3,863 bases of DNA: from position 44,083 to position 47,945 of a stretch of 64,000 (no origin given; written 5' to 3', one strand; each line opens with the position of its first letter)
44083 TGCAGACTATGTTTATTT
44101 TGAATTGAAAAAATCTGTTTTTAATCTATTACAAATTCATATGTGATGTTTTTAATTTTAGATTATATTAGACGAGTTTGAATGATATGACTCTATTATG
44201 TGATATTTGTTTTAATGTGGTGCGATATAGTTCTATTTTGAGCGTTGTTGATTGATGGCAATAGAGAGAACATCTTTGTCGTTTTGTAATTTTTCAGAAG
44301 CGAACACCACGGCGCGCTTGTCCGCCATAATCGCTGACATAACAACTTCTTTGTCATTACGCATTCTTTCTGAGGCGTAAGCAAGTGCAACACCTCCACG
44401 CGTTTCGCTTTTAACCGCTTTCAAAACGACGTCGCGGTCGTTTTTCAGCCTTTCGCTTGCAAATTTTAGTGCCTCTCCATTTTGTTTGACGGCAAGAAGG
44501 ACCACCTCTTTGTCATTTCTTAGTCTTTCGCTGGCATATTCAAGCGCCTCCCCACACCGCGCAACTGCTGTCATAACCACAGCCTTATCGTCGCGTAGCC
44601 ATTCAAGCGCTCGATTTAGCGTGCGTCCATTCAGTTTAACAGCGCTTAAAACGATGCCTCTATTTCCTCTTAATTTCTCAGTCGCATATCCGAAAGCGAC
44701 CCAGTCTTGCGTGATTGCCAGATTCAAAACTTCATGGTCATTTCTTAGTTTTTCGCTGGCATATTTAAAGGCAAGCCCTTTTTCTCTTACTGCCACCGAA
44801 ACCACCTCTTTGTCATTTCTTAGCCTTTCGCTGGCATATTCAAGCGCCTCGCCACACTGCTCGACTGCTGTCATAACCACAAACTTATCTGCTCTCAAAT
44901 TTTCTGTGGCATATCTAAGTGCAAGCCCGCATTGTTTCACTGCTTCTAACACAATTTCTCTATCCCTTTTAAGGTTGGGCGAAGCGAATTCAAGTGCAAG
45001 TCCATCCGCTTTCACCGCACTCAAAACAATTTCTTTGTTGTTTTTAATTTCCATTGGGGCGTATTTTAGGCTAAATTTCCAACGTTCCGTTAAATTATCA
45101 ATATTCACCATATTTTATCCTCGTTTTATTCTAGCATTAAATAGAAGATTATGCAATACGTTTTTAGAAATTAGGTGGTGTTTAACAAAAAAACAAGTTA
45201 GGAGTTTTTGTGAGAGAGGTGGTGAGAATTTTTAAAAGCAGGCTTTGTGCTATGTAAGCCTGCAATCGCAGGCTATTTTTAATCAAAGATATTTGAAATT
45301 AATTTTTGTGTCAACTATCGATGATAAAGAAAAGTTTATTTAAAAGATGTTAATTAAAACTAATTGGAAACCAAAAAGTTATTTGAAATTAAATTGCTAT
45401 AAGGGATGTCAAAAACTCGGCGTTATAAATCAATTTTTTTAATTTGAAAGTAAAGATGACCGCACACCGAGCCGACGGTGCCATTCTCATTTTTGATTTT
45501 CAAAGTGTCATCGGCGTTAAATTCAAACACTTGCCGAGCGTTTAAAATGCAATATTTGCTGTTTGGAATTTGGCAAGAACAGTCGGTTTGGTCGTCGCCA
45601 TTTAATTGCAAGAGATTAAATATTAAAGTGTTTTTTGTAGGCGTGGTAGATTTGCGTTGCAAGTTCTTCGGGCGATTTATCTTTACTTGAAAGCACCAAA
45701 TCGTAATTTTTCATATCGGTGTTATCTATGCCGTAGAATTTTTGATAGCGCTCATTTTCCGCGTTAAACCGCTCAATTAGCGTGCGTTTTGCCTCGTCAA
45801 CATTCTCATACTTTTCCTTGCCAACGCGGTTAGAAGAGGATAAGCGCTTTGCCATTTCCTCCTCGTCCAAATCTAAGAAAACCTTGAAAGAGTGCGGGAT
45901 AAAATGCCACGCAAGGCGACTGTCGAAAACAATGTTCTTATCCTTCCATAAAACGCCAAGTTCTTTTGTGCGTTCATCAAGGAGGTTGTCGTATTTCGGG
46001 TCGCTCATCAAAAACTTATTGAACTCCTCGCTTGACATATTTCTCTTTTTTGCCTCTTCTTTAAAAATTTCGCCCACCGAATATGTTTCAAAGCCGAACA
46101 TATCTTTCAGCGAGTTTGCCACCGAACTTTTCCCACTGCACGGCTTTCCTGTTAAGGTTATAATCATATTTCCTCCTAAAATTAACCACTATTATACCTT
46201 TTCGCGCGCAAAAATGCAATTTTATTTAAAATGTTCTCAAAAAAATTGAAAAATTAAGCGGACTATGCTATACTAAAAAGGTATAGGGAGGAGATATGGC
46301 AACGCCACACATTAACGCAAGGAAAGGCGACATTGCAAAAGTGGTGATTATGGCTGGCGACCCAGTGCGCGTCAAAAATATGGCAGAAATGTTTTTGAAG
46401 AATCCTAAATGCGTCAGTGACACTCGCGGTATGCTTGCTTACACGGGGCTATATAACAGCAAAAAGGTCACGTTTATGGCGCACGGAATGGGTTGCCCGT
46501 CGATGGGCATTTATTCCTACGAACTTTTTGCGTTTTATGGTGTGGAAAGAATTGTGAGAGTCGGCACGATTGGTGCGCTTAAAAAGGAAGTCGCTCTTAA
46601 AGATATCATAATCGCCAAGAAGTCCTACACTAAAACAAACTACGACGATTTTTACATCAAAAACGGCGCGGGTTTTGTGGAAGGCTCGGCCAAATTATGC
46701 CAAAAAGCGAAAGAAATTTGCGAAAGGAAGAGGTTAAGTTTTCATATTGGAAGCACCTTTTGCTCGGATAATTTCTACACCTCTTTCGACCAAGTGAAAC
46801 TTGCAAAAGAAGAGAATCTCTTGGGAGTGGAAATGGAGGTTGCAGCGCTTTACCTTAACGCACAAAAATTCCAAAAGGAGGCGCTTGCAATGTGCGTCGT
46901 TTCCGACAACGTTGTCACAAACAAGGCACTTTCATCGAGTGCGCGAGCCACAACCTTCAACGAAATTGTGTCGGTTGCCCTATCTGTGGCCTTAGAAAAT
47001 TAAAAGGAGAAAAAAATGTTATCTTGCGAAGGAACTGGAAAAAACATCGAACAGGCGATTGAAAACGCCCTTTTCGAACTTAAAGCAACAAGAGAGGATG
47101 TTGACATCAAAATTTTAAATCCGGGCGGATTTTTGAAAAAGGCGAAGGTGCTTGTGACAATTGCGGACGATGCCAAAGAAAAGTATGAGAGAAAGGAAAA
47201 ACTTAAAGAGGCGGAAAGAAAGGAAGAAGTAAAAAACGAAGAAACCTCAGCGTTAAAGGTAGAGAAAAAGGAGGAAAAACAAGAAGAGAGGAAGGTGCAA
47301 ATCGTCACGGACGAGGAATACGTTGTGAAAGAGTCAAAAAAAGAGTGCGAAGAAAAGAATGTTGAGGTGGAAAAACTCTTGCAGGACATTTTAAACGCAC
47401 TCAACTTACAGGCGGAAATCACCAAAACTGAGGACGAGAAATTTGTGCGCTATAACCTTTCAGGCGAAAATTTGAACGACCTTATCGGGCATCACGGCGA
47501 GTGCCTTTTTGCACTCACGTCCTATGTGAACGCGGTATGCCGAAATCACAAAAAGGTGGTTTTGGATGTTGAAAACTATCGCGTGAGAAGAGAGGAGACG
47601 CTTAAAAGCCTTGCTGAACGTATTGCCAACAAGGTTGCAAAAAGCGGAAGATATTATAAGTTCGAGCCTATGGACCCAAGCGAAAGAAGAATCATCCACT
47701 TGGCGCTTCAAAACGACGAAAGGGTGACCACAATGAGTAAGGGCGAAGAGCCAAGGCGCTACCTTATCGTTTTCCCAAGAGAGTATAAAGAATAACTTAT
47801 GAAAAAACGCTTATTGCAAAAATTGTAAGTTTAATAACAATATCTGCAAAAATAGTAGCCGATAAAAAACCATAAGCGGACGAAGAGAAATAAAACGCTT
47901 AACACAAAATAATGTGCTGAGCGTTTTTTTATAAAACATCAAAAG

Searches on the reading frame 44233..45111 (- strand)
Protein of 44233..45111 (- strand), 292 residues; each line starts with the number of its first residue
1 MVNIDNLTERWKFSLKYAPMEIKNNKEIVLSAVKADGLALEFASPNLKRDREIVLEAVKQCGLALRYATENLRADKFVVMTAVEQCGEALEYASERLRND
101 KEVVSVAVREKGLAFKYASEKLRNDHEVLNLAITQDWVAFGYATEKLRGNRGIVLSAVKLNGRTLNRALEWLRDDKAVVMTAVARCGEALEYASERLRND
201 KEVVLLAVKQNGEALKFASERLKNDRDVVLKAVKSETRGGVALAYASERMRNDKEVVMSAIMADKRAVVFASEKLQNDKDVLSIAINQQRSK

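Call 70: search_protein_families(library=pfam, proteins=[window:44233-45111:-], max_evalue=0.00001)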
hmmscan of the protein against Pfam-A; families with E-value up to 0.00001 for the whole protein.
window:44233-45111:- (292 aa): 1 family
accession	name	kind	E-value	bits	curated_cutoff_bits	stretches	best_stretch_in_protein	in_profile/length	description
PF13475.11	DUF4116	-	3e-131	427.3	24.9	8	25-73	1-49/49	Domain of unknown function (DUF4116)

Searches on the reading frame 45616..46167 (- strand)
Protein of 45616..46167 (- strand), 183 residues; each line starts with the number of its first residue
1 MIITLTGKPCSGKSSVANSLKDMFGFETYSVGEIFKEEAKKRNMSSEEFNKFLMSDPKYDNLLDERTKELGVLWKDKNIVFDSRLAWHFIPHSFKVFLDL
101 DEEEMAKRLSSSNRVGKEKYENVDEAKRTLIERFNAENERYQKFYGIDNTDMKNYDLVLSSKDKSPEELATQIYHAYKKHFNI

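Call 70: search_protein_families(library=pfam, proteins=[window:45616-46167:-], max_evalue=0.00001)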
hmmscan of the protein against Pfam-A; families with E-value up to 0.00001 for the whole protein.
window:45616-46167:- (183 aa): 3 families
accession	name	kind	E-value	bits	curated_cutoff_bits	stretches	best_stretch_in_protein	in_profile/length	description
PF13189.12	Cytidylate_kin2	-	1.3e-17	65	28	1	2-162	1-175/176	Cytidylate kinase-like family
PF13238.12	AAA_18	-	5.3e-15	56.4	29.4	1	3-125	1-124/128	AAA domain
PF13207.12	AAA_17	-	5.7e-11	43.3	27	1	6-113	1-123/136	AAA domain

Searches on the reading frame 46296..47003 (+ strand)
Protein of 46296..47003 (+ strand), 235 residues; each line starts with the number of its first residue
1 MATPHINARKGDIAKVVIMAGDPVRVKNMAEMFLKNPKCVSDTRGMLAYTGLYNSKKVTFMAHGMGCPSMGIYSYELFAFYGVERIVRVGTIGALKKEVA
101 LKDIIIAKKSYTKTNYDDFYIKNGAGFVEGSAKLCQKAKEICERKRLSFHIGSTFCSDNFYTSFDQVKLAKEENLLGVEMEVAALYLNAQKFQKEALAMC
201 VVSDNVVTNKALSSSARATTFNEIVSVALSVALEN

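Call 70: search_protein_families(library=pfam, proteins=[window:46296-47003:+], max_evalue=0.00001)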
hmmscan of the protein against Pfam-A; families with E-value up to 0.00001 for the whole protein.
window:46296-47003:+ (235 aa): 1 family
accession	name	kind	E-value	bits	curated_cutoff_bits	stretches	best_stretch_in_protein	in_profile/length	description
PF01048.26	PNP_UDP_1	-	1.9e-32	113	25.1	1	15-208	1-202/233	Phosphorylase superfamily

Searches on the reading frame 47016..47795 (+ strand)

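Call 71: search_protein_families(library=pfam, proteins=[window:47016-47795:+], max_evalue=0.00001)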
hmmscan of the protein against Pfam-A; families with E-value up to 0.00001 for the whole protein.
window:47016-47795:+ (259 aa): 2 families
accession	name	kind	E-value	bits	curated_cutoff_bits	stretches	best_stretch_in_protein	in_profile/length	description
PF01424.28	R3H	-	1.2e-21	77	26.8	1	194-254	1-60/60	R3H domain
PF14804.11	Jag_N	-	3.9e-08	34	25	1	7-49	2-50/50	Jag N-terminus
